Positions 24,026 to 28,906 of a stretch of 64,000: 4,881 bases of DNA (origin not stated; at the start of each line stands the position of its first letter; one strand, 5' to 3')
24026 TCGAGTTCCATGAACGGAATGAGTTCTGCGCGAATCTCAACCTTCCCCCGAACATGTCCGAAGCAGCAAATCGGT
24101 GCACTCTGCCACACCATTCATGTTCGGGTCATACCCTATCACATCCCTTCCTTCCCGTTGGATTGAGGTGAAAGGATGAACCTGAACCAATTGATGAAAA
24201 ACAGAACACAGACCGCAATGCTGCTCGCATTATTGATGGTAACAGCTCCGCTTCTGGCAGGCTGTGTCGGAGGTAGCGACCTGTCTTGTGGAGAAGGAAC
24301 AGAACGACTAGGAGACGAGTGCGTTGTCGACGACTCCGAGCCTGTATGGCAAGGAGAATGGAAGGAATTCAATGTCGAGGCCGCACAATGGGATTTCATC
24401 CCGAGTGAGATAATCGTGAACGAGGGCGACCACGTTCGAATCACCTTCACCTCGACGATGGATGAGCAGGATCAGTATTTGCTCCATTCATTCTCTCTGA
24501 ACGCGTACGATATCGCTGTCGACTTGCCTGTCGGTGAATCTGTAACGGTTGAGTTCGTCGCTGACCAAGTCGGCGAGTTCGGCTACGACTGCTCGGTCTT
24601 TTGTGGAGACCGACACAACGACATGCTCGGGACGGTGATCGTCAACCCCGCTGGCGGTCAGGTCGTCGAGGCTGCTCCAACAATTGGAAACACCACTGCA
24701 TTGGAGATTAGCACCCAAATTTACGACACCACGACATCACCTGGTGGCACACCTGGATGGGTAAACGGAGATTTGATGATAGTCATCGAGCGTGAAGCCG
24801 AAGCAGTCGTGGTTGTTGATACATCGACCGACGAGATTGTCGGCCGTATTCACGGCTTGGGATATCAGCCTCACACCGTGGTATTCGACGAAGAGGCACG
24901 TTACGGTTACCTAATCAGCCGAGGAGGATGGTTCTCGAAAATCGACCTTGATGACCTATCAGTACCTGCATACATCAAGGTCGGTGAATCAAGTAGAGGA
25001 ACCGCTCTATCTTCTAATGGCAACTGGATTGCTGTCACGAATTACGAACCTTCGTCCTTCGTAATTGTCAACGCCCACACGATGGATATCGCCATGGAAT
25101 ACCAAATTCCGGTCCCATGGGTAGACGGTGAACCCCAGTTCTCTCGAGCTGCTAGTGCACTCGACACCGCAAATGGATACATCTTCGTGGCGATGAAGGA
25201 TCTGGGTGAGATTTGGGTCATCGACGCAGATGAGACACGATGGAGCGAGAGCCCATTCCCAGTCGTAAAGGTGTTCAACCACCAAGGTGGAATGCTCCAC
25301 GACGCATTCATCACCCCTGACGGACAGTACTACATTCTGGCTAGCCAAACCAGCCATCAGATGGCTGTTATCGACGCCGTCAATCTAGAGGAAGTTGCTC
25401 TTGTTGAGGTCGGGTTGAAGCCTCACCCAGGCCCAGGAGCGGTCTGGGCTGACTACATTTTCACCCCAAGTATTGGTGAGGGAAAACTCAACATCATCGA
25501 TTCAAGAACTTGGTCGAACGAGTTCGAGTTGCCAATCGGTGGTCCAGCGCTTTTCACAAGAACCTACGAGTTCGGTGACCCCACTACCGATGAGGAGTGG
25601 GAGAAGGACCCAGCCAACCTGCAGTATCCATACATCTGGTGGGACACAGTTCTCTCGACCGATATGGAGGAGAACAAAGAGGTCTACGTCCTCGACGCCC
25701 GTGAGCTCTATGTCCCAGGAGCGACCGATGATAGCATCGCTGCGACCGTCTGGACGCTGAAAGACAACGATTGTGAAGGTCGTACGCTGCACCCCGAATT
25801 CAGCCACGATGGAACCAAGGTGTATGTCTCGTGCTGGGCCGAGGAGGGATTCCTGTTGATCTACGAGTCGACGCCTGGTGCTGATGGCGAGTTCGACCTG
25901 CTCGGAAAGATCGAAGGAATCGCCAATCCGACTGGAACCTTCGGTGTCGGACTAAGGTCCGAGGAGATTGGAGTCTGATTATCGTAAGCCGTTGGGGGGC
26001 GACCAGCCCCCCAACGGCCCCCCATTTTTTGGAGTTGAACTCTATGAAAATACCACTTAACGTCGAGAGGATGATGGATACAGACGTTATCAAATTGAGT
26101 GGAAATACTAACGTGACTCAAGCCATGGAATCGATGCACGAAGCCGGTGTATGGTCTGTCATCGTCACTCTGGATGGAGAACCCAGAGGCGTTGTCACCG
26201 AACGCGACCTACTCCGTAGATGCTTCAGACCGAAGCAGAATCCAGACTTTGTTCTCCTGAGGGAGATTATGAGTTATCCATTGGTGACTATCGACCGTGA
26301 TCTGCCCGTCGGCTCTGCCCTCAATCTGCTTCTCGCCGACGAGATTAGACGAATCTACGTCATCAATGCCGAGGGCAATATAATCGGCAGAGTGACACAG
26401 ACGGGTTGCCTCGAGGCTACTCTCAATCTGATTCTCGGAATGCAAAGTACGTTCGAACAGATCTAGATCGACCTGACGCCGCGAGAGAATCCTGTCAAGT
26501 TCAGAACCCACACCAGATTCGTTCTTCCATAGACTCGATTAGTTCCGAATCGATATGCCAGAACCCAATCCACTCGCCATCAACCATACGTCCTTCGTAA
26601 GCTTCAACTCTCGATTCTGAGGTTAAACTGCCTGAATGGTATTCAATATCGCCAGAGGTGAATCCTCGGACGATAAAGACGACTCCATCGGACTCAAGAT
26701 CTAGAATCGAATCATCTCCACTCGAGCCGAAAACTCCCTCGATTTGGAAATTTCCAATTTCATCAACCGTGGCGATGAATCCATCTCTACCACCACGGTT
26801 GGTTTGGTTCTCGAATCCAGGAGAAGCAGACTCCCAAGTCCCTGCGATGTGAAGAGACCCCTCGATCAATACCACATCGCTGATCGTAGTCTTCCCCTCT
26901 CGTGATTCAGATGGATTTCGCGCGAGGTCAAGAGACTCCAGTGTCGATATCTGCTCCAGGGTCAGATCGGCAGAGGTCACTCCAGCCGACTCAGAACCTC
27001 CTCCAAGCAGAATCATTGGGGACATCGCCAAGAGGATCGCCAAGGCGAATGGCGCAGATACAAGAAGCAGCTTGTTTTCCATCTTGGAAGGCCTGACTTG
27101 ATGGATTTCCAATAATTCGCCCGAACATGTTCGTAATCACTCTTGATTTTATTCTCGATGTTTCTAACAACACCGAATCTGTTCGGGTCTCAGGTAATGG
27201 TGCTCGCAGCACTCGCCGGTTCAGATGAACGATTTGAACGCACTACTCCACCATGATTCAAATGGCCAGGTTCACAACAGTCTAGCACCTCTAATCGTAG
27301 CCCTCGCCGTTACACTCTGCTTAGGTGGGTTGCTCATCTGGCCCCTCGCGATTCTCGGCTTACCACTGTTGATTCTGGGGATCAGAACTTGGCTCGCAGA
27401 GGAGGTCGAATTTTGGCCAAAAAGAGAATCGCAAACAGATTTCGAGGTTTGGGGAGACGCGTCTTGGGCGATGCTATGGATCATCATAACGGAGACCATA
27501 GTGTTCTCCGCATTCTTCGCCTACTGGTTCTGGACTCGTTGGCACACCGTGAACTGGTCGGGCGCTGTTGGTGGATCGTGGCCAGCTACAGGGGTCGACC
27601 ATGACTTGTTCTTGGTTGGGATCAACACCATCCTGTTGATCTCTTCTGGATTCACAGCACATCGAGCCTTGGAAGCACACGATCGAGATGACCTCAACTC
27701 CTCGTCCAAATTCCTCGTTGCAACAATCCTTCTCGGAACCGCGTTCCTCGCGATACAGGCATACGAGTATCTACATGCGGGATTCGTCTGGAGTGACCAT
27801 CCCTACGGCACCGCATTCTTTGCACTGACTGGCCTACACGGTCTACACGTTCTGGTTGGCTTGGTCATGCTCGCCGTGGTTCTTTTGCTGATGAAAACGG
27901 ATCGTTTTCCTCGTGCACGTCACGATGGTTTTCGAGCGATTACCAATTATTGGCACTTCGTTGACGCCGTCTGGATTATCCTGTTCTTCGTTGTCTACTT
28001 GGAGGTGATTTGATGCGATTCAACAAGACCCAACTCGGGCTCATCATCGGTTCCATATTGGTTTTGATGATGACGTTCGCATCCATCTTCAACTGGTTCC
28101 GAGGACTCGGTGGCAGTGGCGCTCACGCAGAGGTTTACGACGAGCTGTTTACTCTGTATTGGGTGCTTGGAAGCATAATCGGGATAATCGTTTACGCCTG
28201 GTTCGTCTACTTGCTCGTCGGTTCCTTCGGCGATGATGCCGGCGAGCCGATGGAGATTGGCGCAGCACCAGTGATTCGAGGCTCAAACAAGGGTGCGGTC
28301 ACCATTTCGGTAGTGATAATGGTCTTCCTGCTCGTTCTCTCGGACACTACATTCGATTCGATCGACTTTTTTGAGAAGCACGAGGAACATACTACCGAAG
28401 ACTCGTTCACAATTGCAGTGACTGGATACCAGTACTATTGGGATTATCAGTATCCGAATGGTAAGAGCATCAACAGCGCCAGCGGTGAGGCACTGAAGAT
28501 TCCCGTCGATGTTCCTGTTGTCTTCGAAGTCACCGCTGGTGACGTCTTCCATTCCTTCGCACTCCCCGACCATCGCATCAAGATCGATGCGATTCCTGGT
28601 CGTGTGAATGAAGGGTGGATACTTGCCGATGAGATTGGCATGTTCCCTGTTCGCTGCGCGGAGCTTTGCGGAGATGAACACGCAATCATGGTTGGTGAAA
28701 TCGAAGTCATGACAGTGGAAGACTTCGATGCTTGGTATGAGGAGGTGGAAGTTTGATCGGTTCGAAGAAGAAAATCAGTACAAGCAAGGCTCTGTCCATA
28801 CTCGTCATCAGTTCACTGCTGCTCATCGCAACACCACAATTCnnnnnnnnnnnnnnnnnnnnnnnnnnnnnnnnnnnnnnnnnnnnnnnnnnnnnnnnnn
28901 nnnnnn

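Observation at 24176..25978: CuA-type cupredoxin fused N-terminally to a cytochrome-cd1 (NirS d1-type) beta-propeller, with no heme-c domain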

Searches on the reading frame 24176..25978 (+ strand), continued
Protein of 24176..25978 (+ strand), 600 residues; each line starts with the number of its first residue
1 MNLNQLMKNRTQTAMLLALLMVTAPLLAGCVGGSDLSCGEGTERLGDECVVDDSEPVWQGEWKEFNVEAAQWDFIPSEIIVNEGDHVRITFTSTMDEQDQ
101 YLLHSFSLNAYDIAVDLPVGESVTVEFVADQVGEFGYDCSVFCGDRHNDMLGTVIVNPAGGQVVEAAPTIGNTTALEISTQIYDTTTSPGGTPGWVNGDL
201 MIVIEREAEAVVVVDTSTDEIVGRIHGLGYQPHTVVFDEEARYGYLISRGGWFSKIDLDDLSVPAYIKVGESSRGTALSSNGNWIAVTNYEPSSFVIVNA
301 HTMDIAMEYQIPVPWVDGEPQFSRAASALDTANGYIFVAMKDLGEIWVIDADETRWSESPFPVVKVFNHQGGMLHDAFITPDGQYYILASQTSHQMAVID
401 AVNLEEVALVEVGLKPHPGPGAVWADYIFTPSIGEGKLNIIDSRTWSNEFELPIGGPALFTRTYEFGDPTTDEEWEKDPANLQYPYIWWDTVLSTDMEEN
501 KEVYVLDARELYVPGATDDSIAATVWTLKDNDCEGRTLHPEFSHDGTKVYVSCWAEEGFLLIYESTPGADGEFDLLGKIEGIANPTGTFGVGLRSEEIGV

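Call 83: find_homologous_proteins(query=A3, max_evalue=0.00001)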
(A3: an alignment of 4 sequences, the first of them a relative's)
Query A3 (4 sequences) (392 aa, profile of the alignment): 98 proteins with E <= 0.00001 among 8000 candidates.
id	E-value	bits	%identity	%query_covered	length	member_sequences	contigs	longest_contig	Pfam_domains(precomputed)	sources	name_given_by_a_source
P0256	2.5e-177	608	100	100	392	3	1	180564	PF21783.3,PF02239.23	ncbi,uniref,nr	ncbi:hypothetical protein C445_10277 [Halobiforma lacisalsi AJ5]|uniref:40-residue YVTN family beta-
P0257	3.2e-177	607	57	92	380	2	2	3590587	-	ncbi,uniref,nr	ncbi:YncE family protein [Natrinema longum]|uniref:YncE family protein n=1 Tax=Natrinema longum TaxI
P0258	1.4e-173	595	34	93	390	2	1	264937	PF10282.16,PF02239.23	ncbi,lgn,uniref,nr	ncbi:DNA-binding beta-propeller fold protein YncE [Halobiforma haloterrestris]|uniref:DNA-binding be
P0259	1.5e-165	569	58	96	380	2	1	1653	PF02239.23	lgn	-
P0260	4.5e-160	551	58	96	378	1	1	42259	PF10282.16,PF21783.3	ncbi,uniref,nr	ncbi:YncE family protein [Natrinema amylolyticum]|uniref:YncE family protein n=1 Tax=Natrinema amylo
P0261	7.7e-160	550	59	92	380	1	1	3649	-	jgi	jgi:DNA-binding beta-propeller fold protein YncE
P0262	4.8e-159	547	58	96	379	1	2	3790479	PF02239.23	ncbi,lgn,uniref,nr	ncbi:hypothetical protein C488_11374 [Natrinema pellirubrum DSM 15624]|uniref:Uncharacterized protei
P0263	2.5e-158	545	57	96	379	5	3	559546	PF02239.23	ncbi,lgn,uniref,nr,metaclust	ncbi:YncE family protein [Natrinema altunense]|uniref:YncE family protein n=1 Tax=Natrinema altunens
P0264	6.4e-157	540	58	96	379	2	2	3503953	PF02239.23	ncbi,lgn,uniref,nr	ncbi:hypothetical protein [Natrinema pallidum]|uniref:YncE family protein n=1 Tax=Natrinema pallidum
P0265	2.5e-156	539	79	100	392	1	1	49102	PF21783.3,PF02239.23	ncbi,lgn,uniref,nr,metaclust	ncbi:hypothetical protein [Halobiforma nitratireducens]|uniref:40-residue YVTN family beta-propeller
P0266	4.1e-156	538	58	96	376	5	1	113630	PF02239.23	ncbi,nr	ncbi:hypothetical protein C478_05924 [Natrinema thermotolerans DSM 11552]|nr:hypothetical protein C4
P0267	9.4e-153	527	31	85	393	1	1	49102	PF10282.16,PF25174.2,PF02239.23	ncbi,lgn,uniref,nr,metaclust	ncbi:beta-propeller fold lactonase family protein [Halobiforma nitratireducens]|uniref:40-residue YV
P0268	5.4e-150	518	56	95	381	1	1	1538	PF10282.16,PF21783.3,PF02239.23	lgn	-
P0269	8.9e-148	510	60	92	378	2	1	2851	PF21783.3,PF02239.23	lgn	-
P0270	8.3e-146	504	67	100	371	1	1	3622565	PF10282.16,PF21783.3,PF02239.23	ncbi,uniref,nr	ncbi:YncE family protein [Salinilacihabitans rarus]|uniref:YncE family protein n=1 Tax=Salinilacihab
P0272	2.3e-145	502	33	86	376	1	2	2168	PF10282.16,PF21783.3,PF02239.23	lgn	-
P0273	2.9e-145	502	57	92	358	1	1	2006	PF10282.16,PF02239.23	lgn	-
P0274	5.6e-145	501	57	92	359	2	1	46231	PF10282.16,PF02239.23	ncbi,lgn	-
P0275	9.7e-145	500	57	97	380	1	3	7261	PF02239.23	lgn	-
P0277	1.2e-144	500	55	92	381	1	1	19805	PF21783.3,PF02239.23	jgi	jgi:DNA-binding beta-propeller fold protein YncE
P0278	1.2e-144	500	57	92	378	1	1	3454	PF02239.23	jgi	jgi:DNA-binding beta-propeller fold protein YncE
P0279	3.2e-144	499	55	92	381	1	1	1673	PF02239.23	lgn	-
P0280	7.4e-144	497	55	98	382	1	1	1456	PF02239.23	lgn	-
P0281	1.5e-143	496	56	92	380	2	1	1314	PF02239.23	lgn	-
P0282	2.3e-143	496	57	92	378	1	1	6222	PF21783.3,PF02239.23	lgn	-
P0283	2.7e-143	496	53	92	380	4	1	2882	PF10282.16,PF21783.3,PF02239.23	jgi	jgi:DNA-binding beta-propeller fold protein YncE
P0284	1.3e-142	493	53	95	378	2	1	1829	PF10282.16,PF21783.3,PF02239.23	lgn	-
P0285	1.9e-142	493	53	100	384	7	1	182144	PF02239.23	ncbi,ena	-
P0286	1.2e-141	490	52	92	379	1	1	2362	PF02239.23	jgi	jgi:DNA-binding beta-propeller fold protein YncE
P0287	1.4e-141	490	57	92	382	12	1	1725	PF02239.23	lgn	-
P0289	2.9e-140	486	55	98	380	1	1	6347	PF10282.16,PF21783.3,PF02239.23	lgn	-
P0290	7.3e-140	484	58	92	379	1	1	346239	PF21783.3,PF02239.23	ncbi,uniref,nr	ncbi:hypothetical protein CK500_11155 [Halorubrum salipaludis]|uniref:40-residue YVTN family beta-pr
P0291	7.6e-140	484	63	92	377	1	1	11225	PF25174.2,PF21783.3,PF02239.23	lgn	-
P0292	1.3e-139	483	33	90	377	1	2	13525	PF22494.4,PF10282.16,PF25174.2,PF21783.3,PF02239.23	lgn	-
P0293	2.6e-139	483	60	95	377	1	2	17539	PF21783.3,PF02239.23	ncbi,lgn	ncbi:MAG: hypothetical protein ABEJ94_07275 [Halorientalis sp.]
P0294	2.7e-139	482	54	94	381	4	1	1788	PF02239.23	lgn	-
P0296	6.5e-139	481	56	92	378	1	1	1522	PF21783.3,PF02239.23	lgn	-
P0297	1.2e-138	480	36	86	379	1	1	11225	PF10282.16,PF25174.2,PF21783.3,PF02239.23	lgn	-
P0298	1.7e-138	480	53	96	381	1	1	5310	PF21783.3,PF02239.23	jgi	jgi:DNA-binding beta-propeller fold protein YncE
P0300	4.4e-138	478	32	85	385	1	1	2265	PF10282.16,PF02239.23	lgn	-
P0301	1.1e-137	477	65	92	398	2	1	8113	PF21783.3,PF02239.23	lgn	-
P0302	3.2e-137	476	52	99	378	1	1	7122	PF21783.3,PF02239.23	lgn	-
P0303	8.9e-137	474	36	85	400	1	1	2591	PF10282.16,PF21783.3,PF02239.23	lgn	-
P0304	9.7e-137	474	56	93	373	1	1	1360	PF02239.23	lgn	-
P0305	1.0e-136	474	64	95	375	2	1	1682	PF25174.2,PF21783.3,PF02239.23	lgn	-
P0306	1.3e-136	474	56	97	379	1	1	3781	PF21783.3,PF02239.23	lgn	-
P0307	4.2e-136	472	63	92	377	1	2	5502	PF02239.23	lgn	-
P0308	5.0e-135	468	54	92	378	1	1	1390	PF21783.3,PF02239.23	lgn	-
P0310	1.6e-134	467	54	93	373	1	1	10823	PF02239.23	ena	-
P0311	3.2e-134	466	35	86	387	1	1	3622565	PF10282.16,PF21783.3,PF02239.23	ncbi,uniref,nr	ncbi:YncE family protein [Salinilacihabitans rarus]|uniref:YncE family protein n=1 Tax=Salinilacihab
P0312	3.5e-134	466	57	92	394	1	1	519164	PF21783.3,PF02239.23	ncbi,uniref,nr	ncbi:YncE family protein [Halorubrum amylolyticum]|uniref:YncE family protein n=1 Tax=Halorubrum amy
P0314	5.5e-134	465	61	98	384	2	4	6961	PF02239.23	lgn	-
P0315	5.4e-133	462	63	92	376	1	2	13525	PF21783.3,PF02239.23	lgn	-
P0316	6.7e-133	461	60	93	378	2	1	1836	PF10282.16,PF25174.2,PF21783.3,PF02239.23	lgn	-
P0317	9.7e-133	461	54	95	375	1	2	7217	PF02239.23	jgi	-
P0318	1.2e-132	461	56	92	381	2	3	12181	PF10282.16,PF02239.23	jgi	jgi:DNA-binding beta-propeller fold protein YncE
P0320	1.2e-131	457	59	92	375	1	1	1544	PF21783.3,PF02239.23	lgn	-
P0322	1.8e-127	444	53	95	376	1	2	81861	PF21783.3,PF02239.23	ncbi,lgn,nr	ncbi:MAG: YncE family protein [Halobacteriales archaeon]|nr:YncE family protein [Halobacteriales arc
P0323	1.9e-127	443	56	92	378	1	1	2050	PF21783.3,PF02239.23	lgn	-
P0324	4.7e-127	442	55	95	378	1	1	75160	PF10282.16,PF21783.3,PF02239.23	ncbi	-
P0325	1.7e-123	430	48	97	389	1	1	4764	PF10282.16,PF21783.3,PF02239.23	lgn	-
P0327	4.0e-89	317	56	59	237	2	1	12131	PF02239.23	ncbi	ncbi:MAG: DNA-binding beta-propeller fold protein YncE, partial [Natronomonas sp.]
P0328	7.1e-25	106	26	82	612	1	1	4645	PF25174.2,PF01731.27,PF21783.3,PF02239.23,PF01436.28,PF07676.19,PF08450.19,PF22494.4,PF23393.3,PF10282.16,PF05694.18,PF23414.2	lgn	-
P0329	3.1e-19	87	26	79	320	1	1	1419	PF22494.4,PF10282.16,PF13360.14,PF25174.2,PF01731.27,PF21783.3,PF02239.23,PF16819.12,PF07676.19,PF08450.19,PF23414.2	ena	-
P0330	1.3e-17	82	33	40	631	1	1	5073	PF10282.16,PF03150.20,PF21783.3,PF02239.23,PF21419.3,PF00034.27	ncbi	-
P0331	5.4e-17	80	26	85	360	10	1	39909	PF22494.4,PF10282.16,PF25174.2,PF07433.18,PF21783.3,PF02239.23,PF08450.19,PF23414.2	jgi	jgi:YVTN family beta-propeller protein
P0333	1.4e-15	75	29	42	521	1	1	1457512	PF22494.4,PF10282.16,PF00801.27,PF25174.2,PF23381.2,PF21783.3,PF02239.23,PF08450.19,PF18911.7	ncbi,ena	-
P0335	3.3e-15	74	22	84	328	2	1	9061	PF10282.16,PF25174.2,PF21783.3,PF02239.23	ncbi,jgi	jgi:YVTN family beta-propeller protein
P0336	4.5e-14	70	26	51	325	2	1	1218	PF10282.16,PF25174.2,PF21783.3,PF02239.23,PF24684.2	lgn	-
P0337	5.8e-14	70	27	39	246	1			PF22494.4,PF10282.16,PF25174.2,PF21783.3,PF02239.23,PF07676.19,PF23414.2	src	-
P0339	1.3e-12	65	25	63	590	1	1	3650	PF25174.2,PF02239.23,PF16819.12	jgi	jgi:DNA-binding beta-propeller fold protein YncE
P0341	1.1e-11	62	32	40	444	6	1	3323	PF10282.16,PF21783.3,PF02239.23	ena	-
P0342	3.8e-11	61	34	17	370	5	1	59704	PF10282.16,PF21783.3,PF02239.23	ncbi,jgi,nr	ncbi:MAG TPA: hypothetical protein VGQ06_08245 [Gemmatimonadales bacterium]|jgi:DNA-binding beta-pro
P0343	1.7e-10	58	32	15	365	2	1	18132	PF10282.16,PF21783.3,PF02239.23,PF24780.2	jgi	jgi:DNA-binding beta-propeller fold protein YncE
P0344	4.9e-10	57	25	79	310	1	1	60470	PF05096.19,PF10282.16,PF13360.14,PF25174.2,PF21783.3,PF02239.23,PF24684.2,PF01436.28,PF08450.19,PF23414.2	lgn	-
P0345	1.1e-9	56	32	20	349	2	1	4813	PF25839.1,PF10282.16,PF25174.2,PF21783.3,PF02239.23,PF07676.19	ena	-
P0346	3.7e-9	54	28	33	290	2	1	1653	PF22494.4,PF10282.16,PF13360.14,PF25174.2,PF21783.3,PF02239.23,PF23414.2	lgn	-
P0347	5.2e-9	54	23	32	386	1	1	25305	PF10282.16,PF25174.2,PF25175.2,PF21783.3,PF02239.23,PF23414.2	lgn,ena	-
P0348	6.8e-9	53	29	36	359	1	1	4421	PF25174.2,PF21783.3,PF02239.23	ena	-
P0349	1.3e-8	52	21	56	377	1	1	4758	PF10282.16,PF25174.2,PF24814.2,PF21783.3,PF02239.23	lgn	-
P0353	9.6e-6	43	30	22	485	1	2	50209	PF25174.2,PF02239.23,PF23414.2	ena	-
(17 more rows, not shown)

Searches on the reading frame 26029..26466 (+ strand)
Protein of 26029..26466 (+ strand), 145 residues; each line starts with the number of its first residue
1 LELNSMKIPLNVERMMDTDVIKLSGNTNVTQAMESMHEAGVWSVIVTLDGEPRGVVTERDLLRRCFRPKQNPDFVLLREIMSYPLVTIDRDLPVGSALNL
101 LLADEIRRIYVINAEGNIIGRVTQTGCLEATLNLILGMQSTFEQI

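Call 3: search_protein_families(library=pfam, proteins=[window:26029-26466:+], max_evalue=0.01)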
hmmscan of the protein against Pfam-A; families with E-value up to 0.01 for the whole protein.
window:26029-26466:+ (145 aa): 1 family
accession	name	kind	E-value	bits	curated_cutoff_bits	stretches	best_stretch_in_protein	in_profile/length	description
PF00571.33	CBS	-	5.6e-21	75.1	24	2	12-64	1-54/57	CBS domain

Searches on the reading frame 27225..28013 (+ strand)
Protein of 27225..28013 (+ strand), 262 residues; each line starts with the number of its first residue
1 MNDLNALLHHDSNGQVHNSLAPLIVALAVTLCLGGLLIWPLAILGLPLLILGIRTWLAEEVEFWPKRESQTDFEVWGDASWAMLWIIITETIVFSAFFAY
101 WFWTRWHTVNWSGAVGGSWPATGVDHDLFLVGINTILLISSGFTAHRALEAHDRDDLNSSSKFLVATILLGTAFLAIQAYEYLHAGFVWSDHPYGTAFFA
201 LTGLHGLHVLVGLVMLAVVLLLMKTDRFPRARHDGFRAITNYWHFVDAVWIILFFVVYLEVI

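Call 3: search_protein_families(library=pfam, proteins=[window:27225-28013:+], max_evalue=0.01)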
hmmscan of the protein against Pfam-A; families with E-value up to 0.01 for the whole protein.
window:27225-28013:+ (262 aa): 1 family
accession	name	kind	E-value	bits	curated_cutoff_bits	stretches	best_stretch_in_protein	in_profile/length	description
PF00510.24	COX3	-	1.4e-34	120.6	23.8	1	18-259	15-255/258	Cytochrome c oxidase subunit III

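Call 4: search_protein_families(library=ncbifam, proteins=[window:27225-28013:+], max_evalue=0.01)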
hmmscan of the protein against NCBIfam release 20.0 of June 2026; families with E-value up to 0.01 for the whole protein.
window:27225-28013:+ (262 aa): 4 families
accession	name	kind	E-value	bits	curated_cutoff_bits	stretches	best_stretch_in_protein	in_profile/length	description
NF050119.1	aa3_CtaE_Actin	exception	2.9e-27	96.1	190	1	87-259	19-188/190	aa3-type cytochrome oxidase subunit III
TIGR02842.1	CyoC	equivalog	5e-23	82.3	223.75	1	85-260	6-177/180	cytochrome o ubiquinol oxidase subunit III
NF007944.0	PRK10663.1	equivalog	6.6e-20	71.8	340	1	84-259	29-200/204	cytochrome o ubiquinol oxidase subunit III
TIGR02897.1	QoxC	equivalog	1.1e-19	71.4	239.9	1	84-260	14-187/190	cytochrome aa3 quinol oxidase subunit III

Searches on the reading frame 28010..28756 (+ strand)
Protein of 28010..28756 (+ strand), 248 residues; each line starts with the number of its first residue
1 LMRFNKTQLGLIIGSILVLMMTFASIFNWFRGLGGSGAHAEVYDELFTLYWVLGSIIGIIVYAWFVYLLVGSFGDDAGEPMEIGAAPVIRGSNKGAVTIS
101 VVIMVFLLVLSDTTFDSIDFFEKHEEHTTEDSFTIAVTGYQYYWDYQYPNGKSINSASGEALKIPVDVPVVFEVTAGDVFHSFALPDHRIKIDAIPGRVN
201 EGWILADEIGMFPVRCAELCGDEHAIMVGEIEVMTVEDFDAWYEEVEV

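Call 3: search_protein_families(library=pfam, proteins=[window:28010-28756:+], max_evalue=0.01)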
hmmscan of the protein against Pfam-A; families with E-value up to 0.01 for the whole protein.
window:28010-28756:+ (248 aa): 1 family
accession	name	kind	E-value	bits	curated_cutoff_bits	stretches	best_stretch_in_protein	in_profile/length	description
PF00116.26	COX2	-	4.9e-20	72.1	22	1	161-228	47-114/120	Cytochrome C oxidase subunit II, periplasmic domain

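Call 4: search_protein_families(library=ncbifam, proteins=[window:28010-28756:+], max_evalue=0.01)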
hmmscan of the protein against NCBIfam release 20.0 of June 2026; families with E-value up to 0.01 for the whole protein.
window:28010-28756:+ (248 aa): 7 families
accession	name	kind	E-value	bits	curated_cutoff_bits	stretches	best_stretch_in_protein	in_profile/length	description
TIGR02866.1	CoxB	equivalog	3.8e-47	160.5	147.7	1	41-244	7-202/202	cytochrome c oxidase subunit II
NF050117.1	aa3_CtaC_Actin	exception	1.9e-25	89.5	250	1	36-242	30-241/244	aa3-type cytochrome oxidase subunit II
TIGR01432.1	QOXA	equivalog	4.3e-15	55.7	240.95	1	44-246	30-226/227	cytochrome aa3 quinol oxidase subunit II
TIGR01433.1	CyoA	equivalog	1.4e-12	47.5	266.2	1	98-246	82-225/226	ubiquinol oxidase subunit II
NF007816.0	PRK10525.1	equivalog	1.1e-11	44.4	511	1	97-246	93-238/318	cytochrome o ubiquinol oxidase subunit II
TIGR04246.1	nitrous_NosZ_Gp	equivalog_domain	1e-05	24.1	625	1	175-233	518-576/578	Sec-dependent nitrous-oxide reductase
NF041074.2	quin_ox_SoxA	equivalog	0.0014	18.5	110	1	167-234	84-154/154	proton pump complex quinol oxidase subunit SoxA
